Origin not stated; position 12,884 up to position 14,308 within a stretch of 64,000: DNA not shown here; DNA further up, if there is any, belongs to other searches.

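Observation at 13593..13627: Same CAAAGTK heptanucleotide tract in two unrelated genes (GT4 and giant B3) encoding the same KFKVQS peptide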

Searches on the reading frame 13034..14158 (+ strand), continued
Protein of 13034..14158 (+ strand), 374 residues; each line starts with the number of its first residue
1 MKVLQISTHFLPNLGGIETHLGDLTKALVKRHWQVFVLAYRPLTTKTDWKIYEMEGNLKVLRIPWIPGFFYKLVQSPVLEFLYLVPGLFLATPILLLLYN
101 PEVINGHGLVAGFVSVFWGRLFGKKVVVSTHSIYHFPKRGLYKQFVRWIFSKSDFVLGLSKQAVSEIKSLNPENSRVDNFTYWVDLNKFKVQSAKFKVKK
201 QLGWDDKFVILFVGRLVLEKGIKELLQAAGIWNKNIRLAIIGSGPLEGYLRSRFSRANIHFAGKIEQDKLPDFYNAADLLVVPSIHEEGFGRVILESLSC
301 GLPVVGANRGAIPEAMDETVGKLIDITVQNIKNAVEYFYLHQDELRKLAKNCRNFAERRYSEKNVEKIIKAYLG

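Call 53: list_cluster_members(proteins=[P0125, P0181, P0170, P0128, P0198, P0035, P0070, P0072, P0099, P0101])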
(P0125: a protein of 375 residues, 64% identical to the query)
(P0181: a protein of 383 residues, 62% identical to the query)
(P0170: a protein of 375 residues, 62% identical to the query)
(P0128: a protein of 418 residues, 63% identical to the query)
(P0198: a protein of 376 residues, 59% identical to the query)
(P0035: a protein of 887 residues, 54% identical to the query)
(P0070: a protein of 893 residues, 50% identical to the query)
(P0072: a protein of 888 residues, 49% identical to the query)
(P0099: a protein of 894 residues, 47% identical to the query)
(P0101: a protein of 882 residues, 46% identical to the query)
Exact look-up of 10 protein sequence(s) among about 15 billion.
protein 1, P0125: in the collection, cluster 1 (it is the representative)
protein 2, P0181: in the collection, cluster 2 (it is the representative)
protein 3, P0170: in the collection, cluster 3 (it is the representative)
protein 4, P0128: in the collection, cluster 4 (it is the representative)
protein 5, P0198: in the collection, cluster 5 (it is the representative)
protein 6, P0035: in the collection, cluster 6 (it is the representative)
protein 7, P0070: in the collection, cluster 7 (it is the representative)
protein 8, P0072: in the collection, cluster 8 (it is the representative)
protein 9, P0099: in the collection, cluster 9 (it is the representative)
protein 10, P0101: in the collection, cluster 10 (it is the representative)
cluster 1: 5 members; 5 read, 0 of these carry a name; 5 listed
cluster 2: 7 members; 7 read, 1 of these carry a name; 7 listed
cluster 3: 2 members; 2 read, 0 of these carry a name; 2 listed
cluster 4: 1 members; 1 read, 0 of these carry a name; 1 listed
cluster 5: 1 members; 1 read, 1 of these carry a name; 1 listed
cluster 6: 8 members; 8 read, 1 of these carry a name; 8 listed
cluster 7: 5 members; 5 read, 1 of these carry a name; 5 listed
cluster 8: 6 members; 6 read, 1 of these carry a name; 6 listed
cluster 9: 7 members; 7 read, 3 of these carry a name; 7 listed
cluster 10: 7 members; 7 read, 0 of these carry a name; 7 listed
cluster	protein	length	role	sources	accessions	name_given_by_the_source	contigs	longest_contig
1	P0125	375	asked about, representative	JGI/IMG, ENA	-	-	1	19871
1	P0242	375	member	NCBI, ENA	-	-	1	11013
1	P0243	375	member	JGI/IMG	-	-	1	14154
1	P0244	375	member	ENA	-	-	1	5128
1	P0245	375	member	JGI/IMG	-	-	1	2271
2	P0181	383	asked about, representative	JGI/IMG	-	-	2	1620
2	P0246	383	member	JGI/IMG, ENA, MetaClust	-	\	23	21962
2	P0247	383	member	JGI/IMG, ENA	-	-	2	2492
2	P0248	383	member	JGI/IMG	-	-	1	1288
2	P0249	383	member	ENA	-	-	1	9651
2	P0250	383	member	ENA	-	-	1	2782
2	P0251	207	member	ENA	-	-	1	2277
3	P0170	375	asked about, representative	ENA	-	-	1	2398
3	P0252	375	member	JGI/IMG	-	-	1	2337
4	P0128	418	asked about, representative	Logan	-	-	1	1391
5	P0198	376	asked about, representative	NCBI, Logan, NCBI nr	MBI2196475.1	glycosyltransferase family 4 protein [Candidatus Daviesbacteria bacterium]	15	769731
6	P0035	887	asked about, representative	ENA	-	-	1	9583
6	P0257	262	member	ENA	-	-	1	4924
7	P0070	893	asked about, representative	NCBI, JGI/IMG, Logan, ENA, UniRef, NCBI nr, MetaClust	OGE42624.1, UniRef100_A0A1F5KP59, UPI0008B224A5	hypothetical protein A3B45_00245 [Candidatus Daviesbacteria bacterium ... | Membrane protein 6-pyruvoyl-tetrahydropterin synthase-related domain-containing protein ... | MAG: hypothetical protein A3B45_00245 [Candidatus Daviesbacteria bacterium ...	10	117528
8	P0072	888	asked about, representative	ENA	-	-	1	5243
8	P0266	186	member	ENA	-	-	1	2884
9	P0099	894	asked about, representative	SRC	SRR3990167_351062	-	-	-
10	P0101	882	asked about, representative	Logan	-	-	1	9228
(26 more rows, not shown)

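Call 55: find_encoding_contigs(protein=P0251, flank=3000, max_places=5)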
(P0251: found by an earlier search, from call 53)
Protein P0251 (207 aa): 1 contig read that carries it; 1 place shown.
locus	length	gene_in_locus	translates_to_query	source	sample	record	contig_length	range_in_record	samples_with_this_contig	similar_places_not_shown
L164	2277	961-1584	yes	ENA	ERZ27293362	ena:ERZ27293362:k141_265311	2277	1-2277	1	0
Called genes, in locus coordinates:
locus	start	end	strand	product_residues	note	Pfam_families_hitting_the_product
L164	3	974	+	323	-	?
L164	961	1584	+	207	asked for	PF13439:Glyco_transf_4, PF13579:Glyco_trans_4_4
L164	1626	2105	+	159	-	PF00534:Glycos_transf_1, PF13524:Glyco_trans_1_2, PF13692:Glyco_trans_1_4, PF20706:GT4-conflict (weak)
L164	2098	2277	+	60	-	?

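Call 61: find_encoding_contigs(protein=P0266, flank=3000, max_places=4)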
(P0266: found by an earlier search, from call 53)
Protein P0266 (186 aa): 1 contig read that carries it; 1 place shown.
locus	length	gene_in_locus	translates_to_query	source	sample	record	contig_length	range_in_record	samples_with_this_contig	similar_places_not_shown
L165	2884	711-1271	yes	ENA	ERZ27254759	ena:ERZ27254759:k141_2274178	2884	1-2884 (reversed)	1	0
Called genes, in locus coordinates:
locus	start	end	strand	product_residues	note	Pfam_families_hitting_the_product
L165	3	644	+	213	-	?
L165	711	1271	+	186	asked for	-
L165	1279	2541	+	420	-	PF01943:Polysacc_synt, PF13440:Polysacc_synt_3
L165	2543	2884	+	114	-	?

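Call 66: list_cluster_members(proteins=[P0129, P0168, P0010, P0019, P0025, P0038, P0050, P0056, P0065, P0087])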
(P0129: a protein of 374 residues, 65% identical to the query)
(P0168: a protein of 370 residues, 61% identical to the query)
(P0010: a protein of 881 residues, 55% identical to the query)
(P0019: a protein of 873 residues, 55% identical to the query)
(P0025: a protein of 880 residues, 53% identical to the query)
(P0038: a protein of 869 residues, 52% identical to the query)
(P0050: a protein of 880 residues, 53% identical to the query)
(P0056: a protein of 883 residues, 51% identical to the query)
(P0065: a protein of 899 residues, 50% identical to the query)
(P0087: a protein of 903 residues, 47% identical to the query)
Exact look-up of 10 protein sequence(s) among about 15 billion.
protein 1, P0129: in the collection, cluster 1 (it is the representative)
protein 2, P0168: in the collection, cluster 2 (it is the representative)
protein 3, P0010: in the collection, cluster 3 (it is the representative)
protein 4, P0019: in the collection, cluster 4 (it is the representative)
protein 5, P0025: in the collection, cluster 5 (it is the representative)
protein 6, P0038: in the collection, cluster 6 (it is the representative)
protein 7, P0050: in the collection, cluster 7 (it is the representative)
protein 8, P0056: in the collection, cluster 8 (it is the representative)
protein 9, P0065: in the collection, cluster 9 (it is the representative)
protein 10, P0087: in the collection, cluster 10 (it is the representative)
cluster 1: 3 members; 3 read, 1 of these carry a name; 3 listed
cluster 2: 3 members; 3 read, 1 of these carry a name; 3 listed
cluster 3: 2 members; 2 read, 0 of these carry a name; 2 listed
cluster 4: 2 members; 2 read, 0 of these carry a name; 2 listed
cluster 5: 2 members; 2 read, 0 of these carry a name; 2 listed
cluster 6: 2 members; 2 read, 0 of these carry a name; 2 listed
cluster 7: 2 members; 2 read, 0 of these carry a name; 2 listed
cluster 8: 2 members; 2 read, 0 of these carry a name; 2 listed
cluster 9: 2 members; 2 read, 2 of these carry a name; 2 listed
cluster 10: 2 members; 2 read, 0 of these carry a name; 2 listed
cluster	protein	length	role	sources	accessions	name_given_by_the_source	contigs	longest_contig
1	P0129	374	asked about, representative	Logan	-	-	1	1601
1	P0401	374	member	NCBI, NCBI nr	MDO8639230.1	MAG: glycosyltransferase family 4 protein [Candidatus Daviesbacteria bacterium] | glycosyltransferase family 4 protein [Candidatus Daviesbacteria bacterium]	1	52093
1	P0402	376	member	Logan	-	-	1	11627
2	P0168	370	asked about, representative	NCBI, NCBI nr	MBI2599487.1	glycosyltransferase family 4 protein [Candidatus Daviesbacteria bacterium]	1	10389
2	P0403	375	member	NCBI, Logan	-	-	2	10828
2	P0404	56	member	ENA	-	-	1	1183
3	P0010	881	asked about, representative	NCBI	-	-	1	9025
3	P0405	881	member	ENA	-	-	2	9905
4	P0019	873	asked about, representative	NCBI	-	-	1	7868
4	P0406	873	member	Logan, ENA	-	-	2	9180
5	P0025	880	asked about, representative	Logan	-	-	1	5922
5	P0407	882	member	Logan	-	-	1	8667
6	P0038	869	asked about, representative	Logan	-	-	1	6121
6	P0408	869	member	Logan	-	-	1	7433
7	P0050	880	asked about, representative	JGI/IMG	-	-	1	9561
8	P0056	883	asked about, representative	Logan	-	-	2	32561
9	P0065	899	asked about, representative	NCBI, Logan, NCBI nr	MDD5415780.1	MAG: hypothetical protein PHE48_02100 [Candidatus Daviesbacteria bacterium] | hypothetical protein [Candidatus Daviesbacteria bacterium]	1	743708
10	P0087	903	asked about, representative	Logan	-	-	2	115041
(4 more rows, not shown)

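Call 77: predict_structure(alignment_id=A2)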
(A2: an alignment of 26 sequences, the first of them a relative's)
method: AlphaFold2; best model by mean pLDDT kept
length: 374 residues; sequences in the alignment: 26
mean_pLDDT: 85.7   pTM: 0.80
mean pLDDT of the five models: 85.7, 85.5, 85.5, 82.9, 79.8
residues with pLDDT >= 90: 171; 70-90: 162; 50-70: 38; < 50: 3
segments of 3 or more residues with pLDDT < 50: 14-16
pLDDT, mean of each block of 10 residues (from residue 1): 91 59 86 95 72 93 81 74 90 96 93 96 94 63 86 89 82 78 79 81 88 88 93 93 82 74 80 94 81 88 92 88 96 98 95 84 76 87
secondary structure, 60 per line:
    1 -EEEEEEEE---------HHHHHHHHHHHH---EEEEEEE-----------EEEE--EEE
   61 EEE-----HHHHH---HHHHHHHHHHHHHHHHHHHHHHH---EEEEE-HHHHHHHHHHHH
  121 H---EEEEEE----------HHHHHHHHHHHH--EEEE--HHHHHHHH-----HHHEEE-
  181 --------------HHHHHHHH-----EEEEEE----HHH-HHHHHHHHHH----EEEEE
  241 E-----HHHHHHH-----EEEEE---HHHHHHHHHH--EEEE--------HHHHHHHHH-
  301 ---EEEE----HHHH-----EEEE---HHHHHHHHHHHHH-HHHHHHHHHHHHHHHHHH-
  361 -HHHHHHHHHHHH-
elements in order: E2-9 H19-30 E34-40 E52-55 E58-63 H69-73 H77-99 E103-107 H109-121 E125-130 H141-152 E155-158 H161-168 E177-179 H195-202 E208-213 H222-231 E236-241 H247-253 E259-263 H267-276 E279-282 H291-299 E304-307 H312-315 E321-324 H328-340 H342-359 H362-373

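Call 89: find_encoding_contigs(protein=P0257, flank=5000, max_places=3)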
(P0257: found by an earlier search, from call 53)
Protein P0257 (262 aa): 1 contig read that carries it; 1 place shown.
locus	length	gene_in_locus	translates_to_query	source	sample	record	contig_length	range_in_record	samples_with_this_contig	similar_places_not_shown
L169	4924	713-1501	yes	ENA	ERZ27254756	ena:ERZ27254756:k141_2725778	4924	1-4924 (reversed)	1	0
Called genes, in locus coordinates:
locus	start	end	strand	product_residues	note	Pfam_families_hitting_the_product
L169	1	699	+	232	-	?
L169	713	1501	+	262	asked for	PF03446:NAD_binding_2, PF03807:F420_oxidored (weak)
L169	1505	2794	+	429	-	PF01943:Polysacc_synt, PF13440:Polysacc_synt_3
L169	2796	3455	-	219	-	PF03141:Methyltransf_29 (weak), PF05148:Methyltransf_8 (faint), PF05175:MTS (weak), PF13489:Methyltransf_23, PF13847:Methyltransf_31, PF08241:Methyltransf_11, PF08242:Methyltransf_12, PF13649:Methyltransf_25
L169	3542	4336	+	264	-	PF00535:Glycos_transf_2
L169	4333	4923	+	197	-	?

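Call 101: predict_structure(alignment_id=A1)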
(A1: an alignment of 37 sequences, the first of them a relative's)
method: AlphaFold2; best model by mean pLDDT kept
length: 894 residues; sequences in the alignment: 37
mean_pLDDT: 77.9   pTM: 0.72
mean pLDDT of the five models: 77.9, 77.6, 77.3, 77.2, 76.9
residues with pLDDT >= 90: 197; 70-90: 469; 50-70: 176; < 50: 52
segments of 3 or more residues with pLDDT < 50: 26-30, 50-57, 244-258, 274-281, 830-838, 891-894
pLDDT, mean of each block of 10 residues (from residue 1): 67 61 49 61 56 47 66 74 73 85 94 90 76 62 90 93 90 89 88 92 89 92 88 76 50 47 78 46 67 91 91 94 78 72 68 86 94 88 84 64 67 87 84 74 77 70 64 78 82 76 73 88 88 84 77 79 76 68 73 83 90 85 80 73 78 74 84 88 93 91 93 86 92 88 91 93 91 82 72 83 82 68 64 45 64 86 81 85 72 43
secondary structure, 60 per line:
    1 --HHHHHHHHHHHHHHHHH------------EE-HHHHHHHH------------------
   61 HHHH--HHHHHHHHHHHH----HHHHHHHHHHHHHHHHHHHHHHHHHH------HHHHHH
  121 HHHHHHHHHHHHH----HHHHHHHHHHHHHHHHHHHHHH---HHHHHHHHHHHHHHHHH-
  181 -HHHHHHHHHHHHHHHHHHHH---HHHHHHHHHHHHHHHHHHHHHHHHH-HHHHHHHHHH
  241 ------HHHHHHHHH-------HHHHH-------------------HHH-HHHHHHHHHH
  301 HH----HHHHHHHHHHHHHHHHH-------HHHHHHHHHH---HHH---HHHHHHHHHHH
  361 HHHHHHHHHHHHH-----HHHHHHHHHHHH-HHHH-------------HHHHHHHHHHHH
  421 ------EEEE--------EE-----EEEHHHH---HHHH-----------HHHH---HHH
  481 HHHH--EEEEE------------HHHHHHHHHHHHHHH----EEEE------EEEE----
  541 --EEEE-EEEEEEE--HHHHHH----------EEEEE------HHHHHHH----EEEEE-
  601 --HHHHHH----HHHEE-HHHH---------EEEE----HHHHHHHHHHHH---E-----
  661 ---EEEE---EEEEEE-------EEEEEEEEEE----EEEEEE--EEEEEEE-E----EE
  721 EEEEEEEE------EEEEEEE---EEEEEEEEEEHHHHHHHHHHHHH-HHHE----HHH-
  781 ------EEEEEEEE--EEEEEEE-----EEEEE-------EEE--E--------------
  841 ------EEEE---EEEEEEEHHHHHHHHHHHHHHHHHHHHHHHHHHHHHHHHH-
elements in order (helices of 4 or more, strands of 3 or more residues): H3-19 H35-42 H61-64 H67-78 H83-108 H115-133 H138-159 H163-179 H182-201 H205-229 H231-240 H247-255 H263-267 H291-302 H307-323 H331-340 H350-373 H379-390 H392-395 H409-420 E427-430 E446-448 H449-452 H456-459 H471-474 H478-484 E487-491 H504-518 E523-526 E533-536 E543-546 E548-554 H557-562 E573-577 H584-590 E595-599 H603-608 H619-622 E632-635 H640-651 E664-667 E671-676 E684-693 E698-703 E706-712 E719-728 E735-741 E745-754 H755-767 E787-794 E797-803 E809-813 E821-823 E847-850 E854-860 H861-893

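Call 103: fold_search(model_id=the predicted structure, library=pdb)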
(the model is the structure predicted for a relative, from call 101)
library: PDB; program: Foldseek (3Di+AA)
matches with E <= 10: 1169; with E <= 0.001: 10
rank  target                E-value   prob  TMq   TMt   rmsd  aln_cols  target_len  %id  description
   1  6w98_A                1.3e-10  1.00  0.44  0.31  11.5       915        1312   12  Single-Particle Cryo-EM Structure of Arabinofuranosyltransferase AftD from Mycobacteria (released 2020-05-13)
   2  6wby                  4.8e-10  1.00  0.41  0.31  11.7       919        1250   12  Single-Particle Cryo-EM Structure of Arabinofuranosyltransferase AftD from Mycobacteria, Mutant R1389S Class 2 (released 2020-05-13)
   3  6wbx                  7.4e-09  1.00  0.42  0.31  12.0       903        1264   12  Single-Particle Cryo-EM Structure of Arabinofuranosyltransferase AftD from Mycobacteria, Mutant R1389S Class 1 (released 2020-05-13)
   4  3wno_A                4.6e-05  0.99  0.13  0.15  17.7       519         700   11  D308A mutant of Bacillus circulans T-3040 cycloisomaltooligosaccharide glucanotransferase complexed with cycloisomalto (released 2014-02-05)
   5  3wnp_A                1.4e-04  0.99  0.13  0.15  13.3       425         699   10  D308A, F268V, D469Y, A513V, and Y515S quintuple mutant of Bacillus circulans T-3040 cycloisomaltooligosaccharide gluca (released 2014-02-05)
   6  7oci_F                1.6e-04  1.00  0.25  0.33  15.5       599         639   10  Cryo-EM structure of yeast Ost6p containing oligosaccharyltransferase complex (released 2022-02-16)
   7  3wnk                  2.1e-04  0.99  0.13  0.15  13.6       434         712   11  Crystal Structure of Bacillus circulans T-3040 cycloisomaltooligosaccharide glucanotransferase (released 2014-02-05)
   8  8age_A                2.9e-04  1.00  0.29  0.38  12.3       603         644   10  Structure of yeast oligosaccharylransferase complex with acceptor peptide bound (released 2022-12-07)
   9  6ezn_F                2.9e-04  1.00  0.27  0.34  14.4       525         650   12  Cryo-EM structure of the yeast oligosaccharyltransferase (OST) complex (released 2018-01-17)
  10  6s7t_A                3.3e-04  1.00  0.32  0.38  12.9       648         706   12  Cryo-EM structure of human oligosaccharyltransferase complex OST-B (released 2019-12-18)
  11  8agc_A                1.3e-03  1.00  0.27  0.33  13.5       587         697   10  Structure of yeast oligosaccharylransferase complex with lipid-linked oligosaccharide and non-acceptor peptide bound (released 2022-12-07)
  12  9n9j_I                1.6e-03  0.99  0.24  0.29  14.1       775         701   10  Structure of a GRP94 folding intermediate engaged with a CCDC134- and FKBP11-bound secretory translocon (released 2025-11-19)
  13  8pn9_A                1.8e-03  1.00  0.33  0.43  12.0       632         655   11  Structure of human oligosaccharyltransferase OST-A complex bound to NGI-1 (released 2024-05-08)
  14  6ftg_5                2.0e-03  1.00  0.30  0.39  13.6       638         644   12  Subtomogram average of OST-containing ribosome-translocon complexes from canine rough microsomal membranes (released 2018-03-21)
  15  6c26_A                2.9e-03  1.00  0.27  0.35  12.8       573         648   10  The Cryo-EM structure of a eukaryotic oligosaccharyl transferase complex (released 2018-01-31)
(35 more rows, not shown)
